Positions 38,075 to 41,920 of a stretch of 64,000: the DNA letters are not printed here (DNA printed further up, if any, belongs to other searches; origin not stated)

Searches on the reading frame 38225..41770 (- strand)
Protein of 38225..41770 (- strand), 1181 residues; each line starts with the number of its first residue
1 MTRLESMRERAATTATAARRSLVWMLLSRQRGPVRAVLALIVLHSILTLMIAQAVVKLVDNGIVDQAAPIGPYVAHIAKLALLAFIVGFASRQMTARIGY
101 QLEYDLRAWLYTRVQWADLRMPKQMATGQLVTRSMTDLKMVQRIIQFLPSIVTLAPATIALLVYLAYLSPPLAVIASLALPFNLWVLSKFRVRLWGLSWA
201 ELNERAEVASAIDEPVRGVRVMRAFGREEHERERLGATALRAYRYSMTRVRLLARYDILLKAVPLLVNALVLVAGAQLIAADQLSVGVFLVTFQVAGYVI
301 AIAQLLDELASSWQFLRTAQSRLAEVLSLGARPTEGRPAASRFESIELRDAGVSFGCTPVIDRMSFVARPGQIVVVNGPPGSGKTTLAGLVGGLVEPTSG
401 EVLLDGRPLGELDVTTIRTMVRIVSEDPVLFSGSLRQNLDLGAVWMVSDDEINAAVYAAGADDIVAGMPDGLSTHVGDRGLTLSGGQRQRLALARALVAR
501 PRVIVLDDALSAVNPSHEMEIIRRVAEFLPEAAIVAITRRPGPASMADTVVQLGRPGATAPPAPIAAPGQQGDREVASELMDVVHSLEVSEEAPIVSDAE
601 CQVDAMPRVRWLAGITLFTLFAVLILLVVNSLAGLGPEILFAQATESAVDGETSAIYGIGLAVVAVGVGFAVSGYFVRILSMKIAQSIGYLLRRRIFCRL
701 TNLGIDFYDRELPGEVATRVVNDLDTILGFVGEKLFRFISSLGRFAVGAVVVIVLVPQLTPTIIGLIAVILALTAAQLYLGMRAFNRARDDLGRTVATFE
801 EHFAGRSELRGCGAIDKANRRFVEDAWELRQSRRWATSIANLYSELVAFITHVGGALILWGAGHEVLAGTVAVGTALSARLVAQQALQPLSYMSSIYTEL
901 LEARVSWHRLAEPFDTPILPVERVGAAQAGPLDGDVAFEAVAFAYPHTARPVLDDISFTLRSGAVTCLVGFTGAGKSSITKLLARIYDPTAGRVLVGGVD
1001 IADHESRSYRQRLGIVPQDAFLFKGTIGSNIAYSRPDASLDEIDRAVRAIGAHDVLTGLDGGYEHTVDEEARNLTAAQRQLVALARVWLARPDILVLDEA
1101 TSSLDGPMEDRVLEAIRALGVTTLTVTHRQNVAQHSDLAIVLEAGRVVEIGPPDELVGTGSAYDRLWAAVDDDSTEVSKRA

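Call 17: search_protein_families(library=pfam, proteins=[window:38225-41770:-], max_evalue=0.001)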
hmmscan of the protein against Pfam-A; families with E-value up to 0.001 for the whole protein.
window:38225-41770:- (1181 aa): 6 families
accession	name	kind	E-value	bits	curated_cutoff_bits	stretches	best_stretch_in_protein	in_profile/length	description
PF00005.33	ABC_tran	-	3.7e-54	183.5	25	2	953-1102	1-137/137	ABC transporter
PF00664.28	ABC_membrane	-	9.6e-46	157.1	28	2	37-299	4-270/274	ABC transporter transmembrane region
PF13191.12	AAA_16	-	7e-07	30.3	32.6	0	370-509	24-141/167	AAA ATPase domain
PF13401.12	AAA_22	-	6e-06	27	27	0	964-1119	6-107/130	AAA domain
PF13604.12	AAA_30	-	2.6e-05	24.5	27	0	367-398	14-45/191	AAA domain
PF13238.12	AAA_18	-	0.00043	21.2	29.4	0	374-391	1-18/128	AAA domain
